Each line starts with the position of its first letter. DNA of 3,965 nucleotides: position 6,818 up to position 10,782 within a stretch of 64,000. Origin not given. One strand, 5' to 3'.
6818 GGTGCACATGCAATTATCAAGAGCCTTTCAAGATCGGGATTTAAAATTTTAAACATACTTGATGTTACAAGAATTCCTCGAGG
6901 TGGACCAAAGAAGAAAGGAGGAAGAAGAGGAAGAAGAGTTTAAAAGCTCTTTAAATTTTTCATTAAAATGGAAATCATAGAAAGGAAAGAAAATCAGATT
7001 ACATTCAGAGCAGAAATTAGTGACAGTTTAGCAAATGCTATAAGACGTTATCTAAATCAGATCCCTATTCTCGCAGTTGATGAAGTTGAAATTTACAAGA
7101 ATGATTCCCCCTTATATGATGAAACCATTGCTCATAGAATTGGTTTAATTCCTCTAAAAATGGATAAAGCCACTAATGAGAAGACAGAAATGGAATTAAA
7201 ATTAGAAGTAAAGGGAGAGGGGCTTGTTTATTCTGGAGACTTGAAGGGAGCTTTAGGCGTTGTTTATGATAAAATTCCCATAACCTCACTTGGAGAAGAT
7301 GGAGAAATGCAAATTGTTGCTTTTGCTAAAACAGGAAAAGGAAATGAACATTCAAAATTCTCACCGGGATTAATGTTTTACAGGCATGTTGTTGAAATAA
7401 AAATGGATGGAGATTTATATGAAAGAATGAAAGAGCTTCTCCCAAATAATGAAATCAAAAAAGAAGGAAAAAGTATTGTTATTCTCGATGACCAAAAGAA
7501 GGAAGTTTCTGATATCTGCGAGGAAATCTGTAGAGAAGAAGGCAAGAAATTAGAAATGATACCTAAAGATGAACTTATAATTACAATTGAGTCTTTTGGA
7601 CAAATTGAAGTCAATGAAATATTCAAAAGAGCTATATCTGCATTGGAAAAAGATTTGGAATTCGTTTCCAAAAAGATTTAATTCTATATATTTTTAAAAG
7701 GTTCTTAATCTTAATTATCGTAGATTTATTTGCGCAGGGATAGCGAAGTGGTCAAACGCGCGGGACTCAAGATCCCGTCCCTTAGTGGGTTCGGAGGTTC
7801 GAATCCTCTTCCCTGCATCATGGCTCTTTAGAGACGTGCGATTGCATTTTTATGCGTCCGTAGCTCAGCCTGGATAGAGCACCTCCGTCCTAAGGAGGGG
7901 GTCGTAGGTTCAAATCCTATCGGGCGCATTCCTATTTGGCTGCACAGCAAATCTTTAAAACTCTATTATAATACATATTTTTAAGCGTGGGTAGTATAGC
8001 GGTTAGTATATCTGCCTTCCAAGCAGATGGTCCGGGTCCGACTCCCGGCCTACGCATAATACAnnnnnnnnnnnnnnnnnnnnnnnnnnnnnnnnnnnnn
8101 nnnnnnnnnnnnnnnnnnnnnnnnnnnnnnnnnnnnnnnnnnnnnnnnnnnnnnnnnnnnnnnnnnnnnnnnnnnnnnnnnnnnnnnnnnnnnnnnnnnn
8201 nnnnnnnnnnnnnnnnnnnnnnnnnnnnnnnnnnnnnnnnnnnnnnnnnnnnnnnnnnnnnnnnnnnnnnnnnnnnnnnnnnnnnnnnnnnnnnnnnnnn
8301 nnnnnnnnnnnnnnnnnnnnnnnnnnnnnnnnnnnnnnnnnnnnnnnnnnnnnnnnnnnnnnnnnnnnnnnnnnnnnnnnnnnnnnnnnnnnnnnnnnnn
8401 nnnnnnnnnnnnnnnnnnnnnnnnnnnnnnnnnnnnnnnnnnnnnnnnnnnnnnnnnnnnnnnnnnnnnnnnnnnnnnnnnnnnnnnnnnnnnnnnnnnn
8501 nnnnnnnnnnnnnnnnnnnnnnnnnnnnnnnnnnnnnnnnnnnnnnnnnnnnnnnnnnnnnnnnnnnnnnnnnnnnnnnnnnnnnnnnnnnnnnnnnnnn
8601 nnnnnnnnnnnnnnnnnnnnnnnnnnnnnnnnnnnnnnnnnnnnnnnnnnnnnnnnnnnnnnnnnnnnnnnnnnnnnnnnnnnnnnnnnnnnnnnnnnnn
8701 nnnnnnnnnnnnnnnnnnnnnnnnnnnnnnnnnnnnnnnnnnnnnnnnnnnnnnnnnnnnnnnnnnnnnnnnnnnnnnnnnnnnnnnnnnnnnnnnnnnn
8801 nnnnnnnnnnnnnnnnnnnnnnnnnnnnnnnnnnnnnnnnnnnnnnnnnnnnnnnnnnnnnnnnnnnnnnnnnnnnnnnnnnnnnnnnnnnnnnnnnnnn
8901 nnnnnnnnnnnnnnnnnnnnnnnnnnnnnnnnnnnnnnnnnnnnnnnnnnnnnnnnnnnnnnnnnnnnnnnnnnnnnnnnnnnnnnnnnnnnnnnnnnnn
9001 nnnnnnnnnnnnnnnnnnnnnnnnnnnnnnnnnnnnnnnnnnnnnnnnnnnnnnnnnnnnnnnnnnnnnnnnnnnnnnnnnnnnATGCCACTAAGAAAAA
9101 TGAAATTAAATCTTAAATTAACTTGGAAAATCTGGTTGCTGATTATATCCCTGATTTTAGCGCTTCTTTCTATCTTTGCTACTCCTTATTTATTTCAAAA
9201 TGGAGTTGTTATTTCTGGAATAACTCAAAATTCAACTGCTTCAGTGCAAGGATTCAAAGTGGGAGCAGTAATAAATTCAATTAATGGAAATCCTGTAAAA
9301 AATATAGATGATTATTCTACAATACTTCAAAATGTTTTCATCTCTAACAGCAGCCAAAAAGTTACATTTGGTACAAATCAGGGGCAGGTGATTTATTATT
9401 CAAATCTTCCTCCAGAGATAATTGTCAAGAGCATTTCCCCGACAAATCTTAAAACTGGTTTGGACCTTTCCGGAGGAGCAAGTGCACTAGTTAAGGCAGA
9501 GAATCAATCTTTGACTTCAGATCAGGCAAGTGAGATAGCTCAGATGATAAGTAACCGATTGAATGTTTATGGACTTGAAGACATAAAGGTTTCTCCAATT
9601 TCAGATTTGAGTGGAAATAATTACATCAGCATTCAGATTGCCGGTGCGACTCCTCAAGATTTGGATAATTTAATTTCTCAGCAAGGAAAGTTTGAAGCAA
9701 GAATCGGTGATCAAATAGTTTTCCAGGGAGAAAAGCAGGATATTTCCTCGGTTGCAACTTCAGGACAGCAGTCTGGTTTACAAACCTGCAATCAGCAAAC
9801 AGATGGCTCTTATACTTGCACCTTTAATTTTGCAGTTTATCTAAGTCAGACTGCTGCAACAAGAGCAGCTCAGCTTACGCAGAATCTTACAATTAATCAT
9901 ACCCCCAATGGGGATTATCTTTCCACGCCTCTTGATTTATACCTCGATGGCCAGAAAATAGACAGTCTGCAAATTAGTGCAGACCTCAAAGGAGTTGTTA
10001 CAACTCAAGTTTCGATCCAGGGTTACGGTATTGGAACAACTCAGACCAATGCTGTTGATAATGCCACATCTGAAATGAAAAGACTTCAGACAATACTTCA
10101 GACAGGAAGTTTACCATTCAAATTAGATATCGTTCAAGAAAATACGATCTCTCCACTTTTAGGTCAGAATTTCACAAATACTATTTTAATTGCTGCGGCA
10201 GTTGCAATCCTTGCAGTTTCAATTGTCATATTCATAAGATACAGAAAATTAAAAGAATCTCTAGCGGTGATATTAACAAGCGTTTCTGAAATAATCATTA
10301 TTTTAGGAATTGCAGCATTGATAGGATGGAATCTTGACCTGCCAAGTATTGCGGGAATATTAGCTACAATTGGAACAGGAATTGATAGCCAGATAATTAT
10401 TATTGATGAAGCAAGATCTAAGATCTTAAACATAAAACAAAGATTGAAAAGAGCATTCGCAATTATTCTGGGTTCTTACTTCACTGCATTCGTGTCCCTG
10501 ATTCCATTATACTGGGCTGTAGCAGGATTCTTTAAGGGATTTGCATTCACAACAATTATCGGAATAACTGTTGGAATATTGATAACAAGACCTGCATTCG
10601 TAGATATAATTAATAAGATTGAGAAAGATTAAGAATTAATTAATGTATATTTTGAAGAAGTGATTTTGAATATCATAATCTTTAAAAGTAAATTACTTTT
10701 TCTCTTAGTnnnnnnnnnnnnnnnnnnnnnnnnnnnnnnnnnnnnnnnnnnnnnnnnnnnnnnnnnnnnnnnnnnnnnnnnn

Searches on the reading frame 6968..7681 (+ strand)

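Call 21: search_protein_families(library=pfam, proteins=[window:6968-7681:+], max_evalue=0.001)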
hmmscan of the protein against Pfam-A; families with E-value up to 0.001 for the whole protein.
window:6968-7681:+ (237 aa): 2 families
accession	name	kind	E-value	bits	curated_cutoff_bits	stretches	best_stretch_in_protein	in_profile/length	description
PF01000.31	RNA_pol_A_bac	-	3e-12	47.2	33.9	1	53-130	5-101/119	RNA polymerase Rpb3/RpoA insert domain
PF01193.29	RNA_pol_L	-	5.6e-10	39.2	24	1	18-229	8-73/74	RNA polymerase Rpb3/Rpb11 dimerisation domain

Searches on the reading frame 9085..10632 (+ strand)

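Call 9: search_protein_families(library=pfam, proteins=[window:9085-10632:+], max_evalue=0.001)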
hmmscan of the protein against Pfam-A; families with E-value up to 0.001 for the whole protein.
window:9085-10632:+ (515 aa): 3 families
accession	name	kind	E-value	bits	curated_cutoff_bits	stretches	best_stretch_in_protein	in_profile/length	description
PF02355.23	SecD_SecF_C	-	5.1e-17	62.3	20.5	1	346-499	12-173/189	Protein export membrane protein SecD/SecF, C-terminal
PF17820.7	PDZ_6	-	2.3e-05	24.5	27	1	42-82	1-41/54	PDZ domain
PF00595.29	PDZ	-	0.00012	22.9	23.2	1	38-78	24-64/81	PDZ domain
